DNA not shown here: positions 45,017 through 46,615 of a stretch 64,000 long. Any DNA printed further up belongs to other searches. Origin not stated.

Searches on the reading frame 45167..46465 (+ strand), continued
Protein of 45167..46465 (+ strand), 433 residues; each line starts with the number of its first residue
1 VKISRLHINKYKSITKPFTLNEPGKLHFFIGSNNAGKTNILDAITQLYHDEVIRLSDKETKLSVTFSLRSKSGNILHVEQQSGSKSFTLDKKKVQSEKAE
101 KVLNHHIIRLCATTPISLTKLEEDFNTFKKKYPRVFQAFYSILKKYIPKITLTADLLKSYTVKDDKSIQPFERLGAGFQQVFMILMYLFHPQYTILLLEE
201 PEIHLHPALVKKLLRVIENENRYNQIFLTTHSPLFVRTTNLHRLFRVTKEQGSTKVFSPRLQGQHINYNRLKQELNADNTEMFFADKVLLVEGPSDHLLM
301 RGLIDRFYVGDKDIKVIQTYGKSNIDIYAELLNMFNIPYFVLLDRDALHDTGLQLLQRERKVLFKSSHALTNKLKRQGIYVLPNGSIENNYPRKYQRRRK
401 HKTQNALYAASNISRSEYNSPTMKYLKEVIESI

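Call 18: search_solved_structures(query=window:45167-46465:+, max_evalue=0.001, show_alignments=2)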
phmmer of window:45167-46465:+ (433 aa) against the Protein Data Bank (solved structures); distinct sequences matched with E-value up to 0.001: 9.
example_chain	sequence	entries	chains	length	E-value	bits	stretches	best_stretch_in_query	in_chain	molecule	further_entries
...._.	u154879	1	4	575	2.5e-13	52.9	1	180-347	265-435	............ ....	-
8jq9_B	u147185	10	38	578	2.5e-13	52.9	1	180-347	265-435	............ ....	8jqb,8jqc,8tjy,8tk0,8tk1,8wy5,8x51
8j4t_A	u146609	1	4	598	2.8e-13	52.7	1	180-347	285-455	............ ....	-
8sm3_A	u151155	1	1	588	4e-13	52.3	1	180-347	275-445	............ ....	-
8u7i_A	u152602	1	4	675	5.4e-13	51.8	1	180-347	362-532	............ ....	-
6p74_A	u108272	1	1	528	2e-12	50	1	168-347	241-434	Putative ATP-dependent endonuclease of the OLD family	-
22bu_B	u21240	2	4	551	5.5e-06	28.7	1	194-280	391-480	AAA family ATPase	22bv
22et_E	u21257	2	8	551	1.4e-05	27.4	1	194-280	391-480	PtuA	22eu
9n69_A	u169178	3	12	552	0.00071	21.8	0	192-249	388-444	AAA family ATPase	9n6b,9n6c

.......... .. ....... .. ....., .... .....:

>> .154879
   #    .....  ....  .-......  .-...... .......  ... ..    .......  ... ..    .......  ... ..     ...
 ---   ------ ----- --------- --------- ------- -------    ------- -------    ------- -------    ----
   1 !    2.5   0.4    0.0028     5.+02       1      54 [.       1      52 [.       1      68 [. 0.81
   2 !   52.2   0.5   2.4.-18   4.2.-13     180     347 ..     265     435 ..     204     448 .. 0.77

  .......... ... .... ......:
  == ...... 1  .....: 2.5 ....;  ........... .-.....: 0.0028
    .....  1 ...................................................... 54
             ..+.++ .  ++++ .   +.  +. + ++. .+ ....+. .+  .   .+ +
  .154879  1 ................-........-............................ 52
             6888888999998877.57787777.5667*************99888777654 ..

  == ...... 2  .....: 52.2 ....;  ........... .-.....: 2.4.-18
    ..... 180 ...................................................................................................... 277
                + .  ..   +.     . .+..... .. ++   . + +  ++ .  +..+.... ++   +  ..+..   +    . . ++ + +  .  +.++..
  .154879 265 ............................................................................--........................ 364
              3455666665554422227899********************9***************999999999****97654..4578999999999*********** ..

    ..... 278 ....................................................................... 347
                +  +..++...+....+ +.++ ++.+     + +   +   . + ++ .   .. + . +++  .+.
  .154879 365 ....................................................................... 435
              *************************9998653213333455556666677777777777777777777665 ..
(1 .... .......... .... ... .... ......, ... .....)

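Call 22: find_encoding_contigs(protein=P0013, flank=6000, max_places=2)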
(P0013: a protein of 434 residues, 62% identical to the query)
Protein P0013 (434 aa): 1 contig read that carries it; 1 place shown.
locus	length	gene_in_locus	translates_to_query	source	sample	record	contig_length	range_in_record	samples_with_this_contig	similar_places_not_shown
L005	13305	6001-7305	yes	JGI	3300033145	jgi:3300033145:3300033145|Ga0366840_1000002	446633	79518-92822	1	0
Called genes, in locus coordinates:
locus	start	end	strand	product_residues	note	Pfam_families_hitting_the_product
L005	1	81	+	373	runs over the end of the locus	PF04545:Sigma70_r4, PF05066:HARE-HTH (faint)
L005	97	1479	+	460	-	PF26449:DUF8128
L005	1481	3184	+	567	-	PF01935:DUF87 (weak), PF10412:TrwB_AAD_bind, PF12696:TraG-D_C (weak)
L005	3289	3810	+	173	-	PF22570:LiaF-TM (faint)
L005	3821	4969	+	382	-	PF18917:LiaI-LiaF-like_TM1 (weak), PF22570:LiaF-TM, PF13349:DUF4097 (weak), PF17115:Toast_rack_N (faint), PF09922:LiaF-like_C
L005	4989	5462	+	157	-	PF00102:Y_phosphatase (faint), PF00782:DSPc, PF22784:PTP-SAK, PF22785:Tc-R-P, PF22741:PTP-NADK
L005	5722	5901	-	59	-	-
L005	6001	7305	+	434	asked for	PF02463:SMC_N (weak), PF13175:AAA_15, PF13514:AAA_27 (weak), PF13175:AAA_15, PF13304:AAA_21, PF11398:DUF2813 (weak), PF20469:OLD-like_TOPRIM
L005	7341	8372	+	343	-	PF03054:tRNA_Me_trans, PF20259:tRNA_Me_trans_M, PF20258:tRNA_Me_trans_C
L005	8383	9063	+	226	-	-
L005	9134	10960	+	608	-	PF01411:tRNA-synt_2c, PF07973:tRNA_SAD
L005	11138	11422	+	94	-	PF01176:eIF-1a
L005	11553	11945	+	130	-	PF00416:Ribosomal_S13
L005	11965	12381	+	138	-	PF00411:Ribosomal_S11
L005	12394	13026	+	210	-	PF00163:Ribosomal_S4, PF01479:S4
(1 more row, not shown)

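Call 23: find_encoding_contigs(protein=P0028, flank=6000, max_places=2)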
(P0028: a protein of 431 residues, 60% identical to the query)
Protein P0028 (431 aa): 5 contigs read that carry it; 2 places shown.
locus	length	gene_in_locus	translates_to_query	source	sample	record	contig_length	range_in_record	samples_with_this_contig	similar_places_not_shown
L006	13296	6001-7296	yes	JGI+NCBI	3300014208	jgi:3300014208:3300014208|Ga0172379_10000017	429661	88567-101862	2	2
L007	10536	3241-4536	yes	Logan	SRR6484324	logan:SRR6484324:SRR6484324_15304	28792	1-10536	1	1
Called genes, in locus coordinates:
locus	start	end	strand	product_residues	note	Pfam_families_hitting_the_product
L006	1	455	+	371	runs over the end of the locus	PF04545:Sigma70_r4, PF05066:HARE-HTH (faint)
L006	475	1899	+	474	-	PF26449:DUF8128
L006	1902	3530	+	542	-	PF10412:TrwB_AAD_bind, PF12696:TraG-D_C (weak)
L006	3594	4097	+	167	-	PF18917:LiaI-LiaF-like_TM1, PF22570:LiaF-TM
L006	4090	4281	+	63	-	PF18917:LiaI-LiaF-like_TM1 (weak), PF22570:LiaF-TM (weak)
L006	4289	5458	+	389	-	PF18917:LiaI-LiaF-like_TM1 (weak), PF22570:LiaF-TM (weak), PF09922:LiaF-like_C (faint)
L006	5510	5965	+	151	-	PF22741:PTP-NADK, PF22784:PTP-SAK, PF00782:DSPc, PF22785:Tc-R-P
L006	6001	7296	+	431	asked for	PF02463:SMC_N (faint), PF11398:DUF2813 (faint), PF13175:AAA_15, PF13304:AAA_21, PF20469:OLD-like_TOPRIM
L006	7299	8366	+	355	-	PF03054:tRNA_Me_trans, PF20259:tRNA_Me_trans_M, PF20258:tRNA_Me_trans_C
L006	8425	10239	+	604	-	PF01411:tRNA-synt_2c, PF07973:tRNA_SAD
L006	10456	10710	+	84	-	PF01176:eIF-1a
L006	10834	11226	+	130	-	PF00416:Ribosomal_S13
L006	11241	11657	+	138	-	PF00411:Ribosomal_S11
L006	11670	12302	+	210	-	PF00163:Ribosomal_S4, PF01479:S4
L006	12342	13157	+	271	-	PF01193:RNA_pol_L, PF13656:RNA_pol_L_2 (faint), PF01000:RNA_pol_A_bac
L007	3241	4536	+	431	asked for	PF02463:SMC_N (faint), PF11398:DUF2813 (faint), PF13175:AAA_15, PF13304:AAA_21, PF20469:OLD-like_TOPRIM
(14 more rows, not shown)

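Call 24: find_encoding_contigs(protein=P0113, flank=6000, max_places=3)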
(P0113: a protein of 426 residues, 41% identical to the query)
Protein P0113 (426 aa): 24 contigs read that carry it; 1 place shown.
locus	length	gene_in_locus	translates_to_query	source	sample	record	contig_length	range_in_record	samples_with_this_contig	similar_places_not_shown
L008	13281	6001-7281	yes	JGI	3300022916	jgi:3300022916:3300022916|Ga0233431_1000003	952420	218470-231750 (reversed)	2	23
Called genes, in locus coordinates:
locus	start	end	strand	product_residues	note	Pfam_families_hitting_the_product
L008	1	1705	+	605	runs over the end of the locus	PF06480:FtsH_ext (weak), PF06068:TIP49 (weak), PF00004:AAA, PF07728:AAA_5 (weak), PF20720:nSTAND3 (faint), PF17862:AAA_lid_3, PF01434:Peptidase_M41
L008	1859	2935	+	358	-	-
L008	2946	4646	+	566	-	PF05157:MshEN (weak), PF00437:T2SSE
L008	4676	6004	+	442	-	PF22053:DUF6938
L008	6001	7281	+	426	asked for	PF02463:SMC_N (weak), PF11398:DUF2813 (weak), PF13175:AAA_15, PF13476:AAA_23, PF13304:AAA_21 (weak), PF13175:AAA_15, PF13304:AAA_21, PF20469:OLD-like_TOPRIM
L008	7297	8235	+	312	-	PF00892:EamA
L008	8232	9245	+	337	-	-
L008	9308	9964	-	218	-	PF02698:DUF218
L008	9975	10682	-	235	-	PF03734:YkuD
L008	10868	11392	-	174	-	-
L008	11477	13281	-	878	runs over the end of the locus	PF02463:SMC_N, PF13304:AAA_21 (weak), PF13476:AAA_23, PF13555:AAA_29 (faint), PF13304:AAA_21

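Call 25: find_encoding_contigs(protein=P0121, flank=5000, max_places=3)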
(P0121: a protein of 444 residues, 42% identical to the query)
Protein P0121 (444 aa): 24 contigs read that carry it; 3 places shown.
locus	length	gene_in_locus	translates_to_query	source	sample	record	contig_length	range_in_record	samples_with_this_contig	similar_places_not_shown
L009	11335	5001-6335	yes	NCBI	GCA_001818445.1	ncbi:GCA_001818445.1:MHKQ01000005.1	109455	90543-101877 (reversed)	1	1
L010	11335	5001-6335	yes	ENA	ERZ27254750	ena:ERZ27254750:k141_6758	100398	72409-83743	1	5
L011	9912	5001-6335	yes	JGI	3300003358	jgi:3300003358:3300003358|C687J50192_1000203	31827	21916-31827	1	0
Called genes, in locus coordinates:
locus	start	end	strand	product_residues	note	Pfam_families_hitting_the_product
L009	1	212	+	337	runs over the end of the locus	PF00438:S-AdoMet_synt_N, PF02772:S-AdoMet_synt_M, PF02773:S-AdoMet_synt_C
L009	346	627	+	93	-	PF00216:Bac_DNA_binding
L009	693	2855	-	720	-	-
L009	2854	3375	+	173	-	-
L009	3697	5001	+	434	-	PF22053:DUF6938 (weak)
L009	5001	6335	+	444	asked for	PF02463:SMC_N, PF11398:DUF2813 (faint), PF13175:AAA_15, PF13476:AAA_23 (weak), PF13304:AAA_21 (weak), PF13175:AAA_15, PF13304:AAA_21, PF20469:OLD-like_TOPRIM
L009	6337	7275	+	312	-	PF00892:EamA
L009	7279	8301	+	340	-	-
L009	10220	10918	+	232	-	PF00535:Glycos_transf_2, PF10111:Glyco_tranf_2_2, PF13641:Glyco_tranf_2_3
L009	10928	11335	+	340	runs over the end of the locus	PF01073:3Beta_HSD, PF01370:Epimerase, PF04321:RmlD_sub_bind (weak), PF16363:GDP_Man_Dehyd, PF07993:NAD_binding_4 (faint)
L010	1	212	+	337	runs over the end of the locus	PF00438:S-AdoMet_synt_N, PF02772:S-AdoMet_synt_M, PF02773:S-AdoMet_synt_C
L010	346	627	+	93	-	PF00216:Bac_DNA_binding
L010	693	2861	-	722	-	-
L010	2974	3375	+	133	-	-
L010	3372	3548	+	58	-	-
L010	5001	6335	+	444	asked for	PF02463:SMC_N, PF11398:DUF2813 (faint), PF13175:AAA_15, PF13476:AAA_23 (weak), PF13304:AAA_21 (weak), PF13175:AAA_15, PF13304:AAA_21, PF20469:OLD-like_TOPRIM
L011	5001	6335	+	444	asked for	PF02463:SMC_N, PF11398:DUF2813 (faint), PF13175:AAA_15, PF13476:AAA_23 (weak), PF13304:AAA_21 (weak), PF13175:AAA_15, PF13304:AAA_21, PF20469:OLD-like_TOPRIM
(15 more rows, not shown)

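Call 26: find_encoding_contigs(protein=P0070, flank=5000, max_places=3)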
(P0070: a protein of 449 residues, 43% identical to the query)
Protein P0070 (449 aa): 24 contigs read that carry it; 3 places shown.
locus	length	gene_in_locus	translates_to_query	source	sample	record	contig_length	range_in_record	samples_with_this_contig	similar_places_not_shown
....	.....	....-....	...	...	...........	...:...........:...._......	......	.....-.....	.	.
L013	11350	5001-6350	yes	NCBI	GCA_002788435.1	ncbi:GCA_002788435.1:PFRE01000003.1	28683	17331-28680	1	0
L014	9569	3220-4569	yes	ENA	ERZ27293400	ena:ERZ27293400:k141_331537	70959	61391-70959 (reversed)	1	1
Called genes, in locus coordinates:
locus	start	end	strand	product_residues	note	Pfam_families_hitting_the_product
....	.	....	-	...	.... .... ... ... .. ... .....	-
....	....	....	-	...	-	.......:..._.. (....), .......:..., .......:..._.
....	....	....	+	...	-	-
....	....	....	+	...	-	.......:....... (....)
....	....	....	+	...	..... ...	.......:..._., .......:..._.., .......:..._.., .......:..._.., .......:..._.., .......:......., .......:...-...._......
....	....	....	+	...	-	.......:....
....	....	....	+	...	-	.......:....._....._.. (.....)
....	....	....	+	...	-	-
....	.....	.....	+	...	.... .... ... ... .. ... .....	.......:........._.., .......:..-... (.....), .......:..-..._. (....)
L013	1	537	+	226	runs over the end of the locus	PF02463:SMC_N (faint), PF00005:ABC_tran, PF13304:AAA_21 (faint)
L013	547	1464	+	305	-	PF18075:FtsX_ECD, PF02687:FtsX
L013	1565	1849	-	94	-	PF01016:Ribosomal_L27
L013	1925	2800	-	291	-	PF13565:HTH_32 (weak), PF00665:rve, PF13683:rve_3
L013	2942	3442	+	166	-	-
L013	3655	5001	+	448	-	PF22053:DUF6938 (weak)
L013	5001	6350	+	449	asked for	PF02463:SMC_N, PF13175:AAA_15, PF13476:AAA_23, PF13304:AAA_21, PF13175:AAA_15, PF11398:DUF2813, PF20469:OLD-like_TOPRIM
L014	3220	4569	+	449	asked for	PF02463:SMC_N, PF13175:AAA_15, PF13476:AAA_23, PF13304:AAA_21, PF13175:AAA_15, PF11398:DUF2813, PF20469:OLD-like_TOPRIM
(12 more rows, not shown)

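Call 67: find_related_loci(query=A4, collection=genome_contigs, flank=6000)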
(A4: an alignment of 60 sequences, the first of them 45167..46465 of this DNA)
Query A4 (433 aa) in genome_contigs; peptide patterns used: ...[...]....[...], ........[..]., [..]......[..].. (x = any residue, [..] = any of these).
600 stretches matched a pattern (row limit reached: there are more); 398 encode a relative of the query (tblastn E <= 1e-3); the best 80 are kept; 80 distinct loci.
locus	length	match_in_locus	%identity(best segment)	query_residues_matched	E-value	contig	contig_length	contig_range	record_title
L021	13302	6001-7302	56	1-433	5e-164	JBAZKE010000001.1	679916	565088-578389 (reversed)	MAG: Patescibacteria group bacterium isolate SO_2017_LW4_136 scaffold_25_c1_LW137-91_2017, whole genome shotgun sequence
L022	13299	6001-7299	56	1-433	2e-160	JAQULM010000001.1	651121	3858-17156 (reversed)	MAG: Patescibacteria group bacterium isolate STD1_130 NODE_12_length_651121_cov_7.335518_Sandtown_D1, whole genome shotg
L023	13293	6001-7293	41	1-431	5e-101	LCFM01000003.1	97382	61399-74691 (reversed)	MAG: Parcubacteria group bacterium GW2011_GWA2_43_13 UV70_C0003, whole genome shotgun sequence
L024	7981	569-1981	39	1-433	9e-98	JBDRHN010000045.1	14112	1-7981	MAG: bacterium isolate MEGAHIT-group-1.518 k141_3774619, whole genome shotgun sequence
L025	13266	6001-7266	43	1-433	3e-95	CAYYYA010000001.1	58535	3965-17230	MAG TPA_asm: uncultured Gammaproteobacteria bacterium isolate SRP298887_co1_32 genome assembly, contig: NODE_292_length_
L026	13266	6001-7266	40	1-433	4e-95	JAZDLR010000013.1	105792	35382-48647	MAG: Candidatus Komeilibacteria bacterium isolate MEGAHIT-group-0.611 k141_12138642, whole genome shotgun sequence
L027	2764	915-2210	41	1-433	1e-97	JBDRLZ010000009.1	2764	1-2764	MAG: bacterium isolate MEGAHIT-group-1.804 k141_11590699, whole genome shotgun sequence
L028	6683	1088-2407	42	1-430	6e-94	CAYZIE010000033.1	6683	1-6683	MAG TPA_asm: uncultured Gammaproteobacteria bacterium isolate SRP200020_co5_182 genome assembly, contig: NODE_17973_leng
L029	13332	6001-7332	40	1-433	2e-93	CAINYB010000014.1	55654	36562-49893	uncultured bacterium isolate LaPlata-7m-a_bin-459 genome assembly, contig: bin-459:14/28, whole genome shotgun sequence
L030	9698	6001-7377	37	1-433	3e-93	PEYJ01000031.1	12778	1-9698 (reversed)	MAG: Parcubacteria group bacterium CG08_land_8_20_14_0_20_48_21 CG08_land_8_20_14_0.20_scaffold_4706_c, whole genome sho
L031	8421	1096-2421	40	1-432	6e-90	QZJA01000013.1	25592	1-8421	MAG: Candidatus Parcubacteria bacterium isolate SURF_51 contig-100_2865_length_25592_read_count_2843642, whole genome sh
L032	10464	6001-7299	39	1-428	5e-88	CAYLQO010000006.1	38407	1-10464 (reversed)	MAG TPA_asm: uncultured Gammaproteobacteria bacterium isolate binchicken_co153_18 genome assembly, contig: NODE_990_leng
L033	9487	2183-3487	39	1-430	1e-87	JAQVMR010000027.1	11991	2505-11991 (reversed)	MAG: Patescibacteria group bacterium isolate STF1_138 NODE_16096_length_11991_cov_3.392111_Sandtown_F1, whole genome sho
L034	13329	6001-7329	38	1-433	9e-88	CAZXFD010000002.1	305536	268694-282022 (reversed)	MAG TPA_asm: uncultured Gammaproteobacteria bacterium isolate SRP220891_co4_301 genome assembly, contig: NODE_22_length_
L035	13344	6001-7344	39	1-433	7e-86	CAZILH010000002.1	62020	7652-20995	MAG TPA_asm: uncultured Gammaproteobacteria bacterium isolate SRP220891_co1_37 genome assembly, contig: NODE_860_length_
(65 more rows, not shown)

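Call 80: predict_structure(alignment_id=A5)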
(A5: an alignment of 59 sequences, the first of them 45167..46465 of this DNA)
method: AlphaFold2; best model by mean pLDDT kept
length: 433 residues; sequences in the alignment: 59
mean_pLDDT: 87.0   pTM: 0.85
mean pLDDT of the five models: 87.0, 86.9, 86.2, 86.1, 85.6
residues with pLDDT >= 90: 255; 70-90: 133; 50-70: 45; < 50: 0
segments of 3 or more residues with pLDDT < 50: none
pLDDT, mean of each block of 10 residues (from residue 1): 96 93 95 90 88 81 94 90 92 92 93 85 90 92 84 57 57 80 94 95 90 93 94 90 93 91 87 80 93 92 95 91 81 93 80 56 63 82 89 86 92 96 95 92
secondary structure, 60 per line:
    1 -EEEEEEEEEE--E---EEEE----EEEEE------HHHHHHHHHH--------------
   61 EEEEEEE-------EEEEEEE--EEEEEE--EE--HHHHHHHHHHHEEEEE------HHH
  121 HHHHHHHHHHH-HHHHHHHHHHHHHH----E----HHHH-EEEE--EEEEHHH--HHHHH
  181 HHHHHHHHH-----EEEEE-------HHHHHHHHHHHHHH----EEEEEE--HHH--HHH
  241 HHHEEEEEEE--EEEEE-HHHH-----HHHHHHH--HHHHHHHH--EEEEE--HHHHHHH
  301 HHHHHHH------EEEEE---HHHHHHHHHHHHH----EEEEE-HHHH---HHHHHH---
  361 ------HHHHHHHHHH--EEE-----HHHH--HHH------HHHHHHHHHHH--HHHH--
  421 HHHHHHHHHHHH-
elements in order: E2-11 E18-21 E26-30 H37-46 E61-67 E75-81 E84-89 H96-106 E107-111 H118-131 H133-146 H156-159 E161-164 E167-170 H176-189 E195-199 H207-220 E225-230 H238-243 E244-250 E253-257 H259-262 H268-274 H277-284 E287-291 H294-307 E314-318 H322-334 E339-343 H345-348 H352-357 H367-376 E379-381 H387-390 H402-412 H415-418 H421-432
